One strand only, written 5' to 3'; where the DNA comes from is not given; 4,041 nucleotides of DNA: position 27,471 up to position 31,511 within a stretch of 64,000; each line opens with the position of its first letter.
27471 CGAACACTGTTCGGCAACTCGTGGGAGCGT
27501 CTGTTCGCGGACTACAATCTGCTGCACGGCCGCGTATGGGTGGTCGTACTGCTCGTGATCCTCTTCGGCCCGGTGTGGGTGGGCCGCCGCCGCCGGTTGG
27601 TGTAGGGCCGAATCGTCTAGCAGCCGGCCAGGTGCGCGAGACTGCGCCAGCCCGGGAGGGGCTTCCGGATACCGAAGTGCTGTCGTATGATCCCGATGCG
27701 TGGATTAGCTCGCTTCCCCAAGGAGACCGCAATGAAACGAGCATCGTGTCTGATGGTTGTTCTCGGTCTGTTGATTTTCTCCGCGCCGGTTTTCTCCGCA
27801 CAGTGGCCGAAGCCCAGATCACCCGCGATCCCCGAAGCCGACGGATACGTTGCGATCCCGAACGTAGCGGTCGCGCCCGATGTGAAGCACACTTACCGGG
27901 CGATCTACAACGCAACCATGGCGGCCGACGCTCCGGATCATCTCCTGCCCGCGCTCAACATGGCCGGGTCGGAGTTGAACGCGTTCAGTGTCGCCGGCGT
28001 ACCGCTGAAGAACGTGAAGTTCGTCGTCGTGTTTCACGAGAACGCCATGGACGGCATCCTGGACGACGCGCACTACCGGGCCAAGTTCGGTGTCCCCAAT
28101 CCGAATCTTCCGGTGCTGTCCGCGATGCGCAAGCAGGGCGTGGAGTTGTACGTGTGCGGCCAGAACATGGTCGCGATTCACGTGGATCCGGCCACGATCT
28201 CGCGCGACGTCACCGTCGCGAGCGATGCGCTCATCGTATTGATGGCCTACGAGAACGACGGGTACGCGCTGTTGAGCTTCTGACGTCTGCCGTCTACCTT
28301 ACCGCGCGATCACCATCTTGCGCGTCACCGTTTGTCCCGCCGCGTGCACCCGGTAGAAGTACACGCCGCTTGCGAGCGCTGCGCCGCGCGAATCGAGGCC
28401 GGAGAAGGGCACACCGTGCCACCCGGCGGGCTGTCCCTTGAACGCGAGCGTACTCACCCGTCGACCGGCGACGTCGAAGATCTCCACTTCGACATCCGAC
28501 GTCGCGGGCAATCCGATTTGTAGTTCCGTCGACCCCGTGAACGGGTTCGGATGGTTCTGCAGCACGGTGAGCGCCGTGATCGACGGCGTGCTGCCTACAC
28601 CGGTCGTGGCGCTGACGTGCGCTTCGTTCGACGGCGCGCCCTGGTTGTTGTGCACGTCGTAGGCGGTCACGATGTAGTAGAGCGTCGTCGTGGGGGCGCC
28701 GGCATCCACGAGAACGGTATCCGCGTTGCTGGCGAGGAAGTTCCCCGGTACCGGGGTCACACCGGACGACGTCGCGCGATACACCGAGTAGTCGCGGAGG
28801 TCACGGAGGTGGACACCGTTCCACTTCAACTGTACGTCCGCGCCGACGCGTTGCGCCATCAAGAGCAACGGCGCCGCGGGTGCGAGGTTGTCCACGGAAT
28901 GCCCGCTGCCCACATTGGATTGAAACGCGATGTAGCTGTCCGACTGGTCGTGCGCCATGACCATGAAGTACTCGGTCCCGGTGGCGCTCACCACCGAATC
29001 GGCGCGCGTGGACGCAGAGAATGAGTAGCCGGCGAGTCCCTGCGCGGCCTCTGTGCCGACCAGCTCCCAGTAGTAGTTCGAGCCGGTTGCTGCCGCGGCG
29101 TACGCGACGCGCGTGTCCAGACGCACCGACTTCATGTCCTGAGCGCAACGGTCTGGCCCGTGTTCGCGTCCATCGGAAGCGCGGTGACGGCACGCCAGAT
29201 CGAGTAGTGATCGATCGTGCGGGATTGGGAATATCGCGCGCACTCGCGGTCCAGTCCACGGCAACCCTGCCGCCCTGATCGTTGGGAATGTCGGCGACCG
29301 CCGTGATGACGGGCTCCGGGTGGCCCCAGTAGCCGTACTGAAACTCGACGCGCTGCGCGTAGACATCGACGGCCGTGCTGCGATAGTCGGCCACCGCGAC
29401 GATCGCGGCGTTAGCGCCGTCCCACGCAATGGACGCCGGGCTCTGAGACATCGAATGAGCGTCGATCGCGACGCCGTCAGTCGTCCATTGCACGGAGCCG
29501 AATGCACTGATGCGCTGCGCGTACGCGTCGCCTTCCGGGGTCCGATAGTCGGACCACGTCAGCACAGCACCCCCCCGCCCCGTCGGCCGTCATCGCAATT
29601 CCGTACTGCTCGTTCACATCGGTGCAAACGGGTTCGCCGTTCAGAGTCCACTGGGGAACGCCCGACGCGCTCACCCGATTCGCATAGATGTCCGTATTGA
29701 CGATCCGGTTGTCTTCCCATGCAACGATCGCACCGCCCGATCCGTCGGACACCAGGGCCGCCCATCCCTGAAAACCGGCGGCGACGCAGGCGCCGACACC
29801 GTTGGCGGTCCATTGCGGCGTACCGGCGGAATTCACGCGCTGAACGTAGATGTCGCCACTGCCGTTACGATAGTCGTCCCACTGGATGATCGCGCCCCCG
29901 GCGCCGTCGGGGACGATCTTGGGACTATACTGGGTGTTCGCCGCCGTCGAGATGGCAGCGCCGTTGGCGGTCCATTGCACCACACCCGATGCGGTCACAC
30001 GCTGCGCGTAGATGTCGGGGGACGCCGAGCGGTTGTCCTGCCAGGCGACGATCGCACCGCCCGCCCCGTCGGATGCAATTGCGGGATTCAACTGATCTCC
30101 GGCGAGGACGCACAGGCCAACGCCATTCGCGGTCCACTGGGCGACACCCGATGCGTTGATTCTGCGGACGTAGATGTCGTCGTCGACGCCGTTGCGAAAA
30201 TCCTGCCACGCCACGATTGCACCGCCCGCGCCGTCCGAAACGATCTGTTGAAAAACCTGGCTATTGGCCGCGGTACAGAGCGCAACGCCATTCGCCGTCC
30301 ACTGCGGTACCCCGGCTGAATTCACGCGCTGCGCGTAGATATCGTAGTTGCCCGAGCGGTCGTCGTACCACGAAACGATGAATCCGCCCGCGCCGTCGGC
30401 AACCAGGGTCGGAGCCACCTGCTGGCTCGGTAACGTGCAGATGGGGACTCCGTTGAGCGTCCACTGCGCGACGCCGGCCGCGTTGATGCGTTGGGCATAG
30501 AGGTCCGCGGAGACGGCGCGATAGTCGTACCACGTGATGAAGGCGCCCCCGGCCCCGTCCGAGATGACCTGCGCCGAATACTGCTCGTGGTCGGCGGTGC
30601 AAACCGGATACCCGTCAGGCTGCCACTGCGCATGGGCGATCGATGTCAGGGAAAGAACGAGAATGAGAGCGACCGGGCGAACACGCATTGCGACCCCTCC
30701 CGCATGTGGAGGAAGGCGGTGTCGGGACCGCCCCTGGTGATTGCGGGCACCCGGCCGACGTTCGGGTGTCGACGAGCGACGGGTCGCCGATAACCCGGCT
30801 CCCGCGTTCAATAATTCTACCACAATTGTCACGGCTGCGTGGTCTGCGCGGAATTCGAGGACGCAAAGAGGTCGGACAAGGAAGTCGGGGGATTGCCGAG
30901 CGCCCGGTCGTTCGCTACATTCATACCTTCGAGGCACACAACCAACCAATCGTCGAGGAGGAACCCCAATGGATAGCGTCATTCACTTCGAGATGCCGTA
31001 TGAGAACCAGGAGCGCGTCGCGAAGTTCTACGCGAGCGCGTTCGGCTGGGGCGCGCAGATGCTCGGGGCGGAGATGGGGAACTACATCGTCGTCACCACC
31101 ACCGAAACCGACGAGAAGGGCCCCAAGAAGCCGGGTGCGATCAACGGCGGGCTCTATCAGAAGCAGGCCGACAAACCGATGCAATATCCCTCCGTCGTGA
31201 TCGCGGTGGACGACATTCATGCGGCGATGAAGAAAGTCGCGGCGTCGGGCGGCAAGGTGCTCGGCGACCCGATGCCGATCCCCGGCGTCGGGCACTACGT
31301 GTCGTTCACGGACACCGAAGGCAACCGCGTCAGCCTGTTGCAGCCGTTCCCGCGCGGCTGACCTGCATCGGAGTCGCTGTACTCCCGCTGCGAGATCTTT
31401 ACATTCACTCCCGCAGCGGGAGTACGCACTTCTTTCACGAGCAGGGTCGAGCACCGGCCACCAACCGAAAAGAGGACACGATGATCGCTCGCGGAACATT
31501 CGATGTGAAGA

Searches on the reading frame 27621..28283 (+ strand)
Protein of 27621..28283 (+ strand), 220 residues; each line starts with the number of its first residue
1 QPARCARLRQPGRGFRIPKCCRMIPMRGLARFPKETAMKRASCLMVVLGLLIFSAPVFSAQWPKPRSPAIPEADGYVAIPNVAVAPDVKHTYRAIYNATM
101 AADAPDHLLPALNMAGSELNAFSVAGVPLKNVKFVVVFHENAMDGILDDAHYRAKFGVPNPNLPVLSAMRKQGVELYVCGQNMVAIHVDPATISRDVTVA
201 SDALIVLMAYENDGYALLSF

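Call 16: search_protein_families(library=pfam, proteins=[window:27621-28283:+], max_evalue=0.001)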
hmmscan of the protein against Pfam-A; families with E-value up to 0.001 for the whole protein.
window:27621-28283:+ (220 aa): 1 family
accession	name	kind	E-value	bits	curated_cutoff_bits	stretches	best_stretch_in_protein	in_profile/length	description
PF02635.20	DsrE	-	1.6e-06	28.7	22.7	1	130-220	30-116/116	DsrE/DsrF-like family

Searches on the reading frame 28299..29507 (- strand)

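Call 4: search_protein_families(library=pfam, proteins=[window:28299-29507:-], max_evalue=1)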
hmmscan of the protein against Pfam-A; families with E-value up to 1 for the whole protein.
window:28299-29507:- (402 aa): 3 families
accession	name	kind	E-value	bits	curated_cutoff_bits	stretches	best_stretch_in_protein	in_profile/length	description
PF13860.13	FlgD_ig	-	3.4e-09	37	27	1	323-390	6-76/79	FlgD Ig-like domain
PF18962.6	Por_Secre_tail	-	2.9e-06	27.9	27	1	320-400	3-75/75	Secretion system C-terminal sorting domain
PF13585.12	CHU_C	-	0.0015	19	27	1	336-394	26-78/86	CHU_C Type IX secretion signal domain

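Call 5: search_protein_families(library=ncbifam, proteins=[window:28299-29507:-], max_evalue=1)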
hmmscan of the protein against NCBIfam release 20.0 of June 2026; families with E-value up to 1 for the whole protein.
window:28299-29507:- (402 aa): 8 families
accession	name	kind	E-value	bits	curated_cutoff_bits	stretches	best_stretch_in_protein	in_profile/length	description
TIGR04183.1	Por_Secre_tail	domain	1.8e-10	40.7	23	1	320-400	3-71/72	T9SS type A sorting domain-containing protein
NF033707.1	T9SS_sortase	equivalog_domain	4.6e-09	34.5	420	1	280-391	970-1079/1095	type IX secretion system sortase PorU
NF005176.1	PRK06655.1-1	equivalog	1.5e-06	28.3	230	1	334-394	94-156/197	flagellar hook assembly protein FlgD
NF052323.1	T9SSA_dep_M6i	equivalog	3.9e-05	21.8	600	1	317-399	959-1036/1043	T9SS-dependent M6-like inactivated metalloprotease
NF038113.1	T9SSA_dep_M36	equivalog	0.00034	18.9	885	1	307-400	785-868/869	T9SS-dependent M36 family metallopeptidase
NF009276.0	PRK12633.1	equivalog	0.028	14.1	383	1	327-390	118-182/234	flagellar basal body rod modification protein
NF009277.0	PRK12634.1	equivalog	0.048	13.8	333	1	324-384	109-169/221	flagellar basal body rod modification protein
NF050808.1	FlagAsmbRegFliX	equivalog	0.55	10.4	175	1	288-323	31-66/143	flagellar assembly regulator FliX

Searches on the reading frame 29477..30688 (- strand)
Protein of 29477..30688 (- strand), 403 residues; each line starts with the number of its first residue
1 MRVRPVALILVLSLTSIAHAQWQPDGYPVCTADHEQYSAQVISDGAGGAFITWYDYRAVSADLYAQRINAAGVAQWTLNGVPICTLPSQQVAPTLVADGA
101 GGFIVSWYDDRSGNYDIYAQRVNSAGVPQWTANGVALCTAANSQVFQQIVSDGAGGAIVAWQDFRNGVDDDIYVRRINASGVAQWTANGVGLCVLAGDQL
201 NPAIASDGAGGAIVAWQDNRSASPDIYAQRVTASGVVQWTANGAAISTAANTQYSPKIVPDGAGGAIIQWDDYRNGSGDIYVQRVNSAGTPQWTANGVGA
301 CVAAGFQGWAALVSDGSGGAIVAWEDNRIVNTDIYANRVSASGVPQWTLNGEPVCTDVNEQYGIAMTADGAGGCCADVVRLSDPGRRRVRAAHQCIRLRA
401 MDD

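Call 4: search_protein_families(library=pfam, proteins=[window:29477-30688:-], max_evalue=1)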
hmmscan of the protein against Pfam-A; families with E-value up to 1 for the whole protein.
window:29477-30688:- (403 aa): 5 families
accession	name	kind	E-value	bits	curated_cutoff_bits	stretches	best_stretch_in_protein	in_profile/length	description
PF03640.20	Lipoprotein_15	-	0.0032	17.4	24.4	0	180-211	7-38/47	Secreted repeat of unknown function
PF07421.16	Pro-NT_NN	-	0.0058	17.1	25.3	0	62-88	34-60/162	Neurotensin/neuromedin N precursor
PF07403.16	DUF1505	-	0.059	14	25.4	0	118-152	66-101/114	Protein of unknown function (DUF1505)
PF03559.20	Hexose_dehydrat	-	0.099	12.5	25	0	104-138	4-37/203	NDP-hexose 2,3-dehydratase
PF05521.18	Phage_HCP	-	0.41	11.7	25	0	254-273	13-32/106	Phage head completion protein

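Call 5: search_protein_families(library=ncbifam, proteins=[window:29477-30688:-], max_evalue=1)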
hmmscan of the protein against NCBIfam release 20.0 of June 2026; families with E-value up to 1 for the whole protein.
window:29477-30688:- (403 aa): 5 families
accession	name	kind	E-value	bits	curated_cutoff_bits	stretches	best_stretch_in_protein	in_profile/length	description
TIGR04275.1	beta_prop_Msarc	repeat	1.1e-12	47.5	85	5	198-228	10-35/40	beta-propeller repeat protein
NF053835.1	PDIAV_lipo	equivalog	0.0028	17.1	90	2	198-277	38-113/458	PDIAV motif-containing lipoprotein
TIGR02800.1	propeller_TolB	equivalog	0.017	14.1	343.15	1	211-294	290-363/418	Tol-Pal system beta propeller repeat protein TolB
NF040540.1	fosA5_fam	exception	0.029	14.4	310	0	47-79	61-95/139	FosA5 family fosfomycin resistance glutathione transferase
NF005223.0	PRK06719.1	equivalog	0.034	13.8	223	1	247-343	35-127/157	precorrin-2 dehydrogenase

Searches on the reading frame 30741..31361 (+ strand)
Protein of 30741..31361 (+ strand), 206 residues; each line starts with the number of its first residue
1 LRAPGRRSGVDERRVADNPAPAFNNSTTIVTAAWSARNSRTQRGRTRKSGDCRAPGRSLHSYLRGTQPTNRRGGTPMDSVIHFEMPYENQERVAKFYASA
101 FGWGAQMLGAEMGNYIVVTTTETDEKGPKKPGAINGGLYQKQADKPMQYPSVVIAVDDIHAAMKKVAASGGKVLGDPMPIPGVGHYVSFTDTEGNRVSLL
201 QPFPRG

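Call 16: search_protein_families(library=pfam, proteins=[window:30741-31361:+], max_evalue=0.001)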
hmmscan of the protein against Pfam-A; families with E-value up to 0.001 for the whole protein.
window:30741-31361:+ (206 aa): 2 families
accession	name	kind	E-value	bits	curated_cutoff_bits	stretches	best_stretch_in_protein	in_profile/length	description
PF00903.31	Glyoxalase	-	4.1e-07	30.8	20.6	1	81-198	3-120/121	Glyoxalase/Bleomycin resistance protein/Dioxygenase superfamily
PF18029.7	Glyoxalase_6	-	0.0002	22.4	23.6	1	89-199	8-105/106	Glyoxalase-like domain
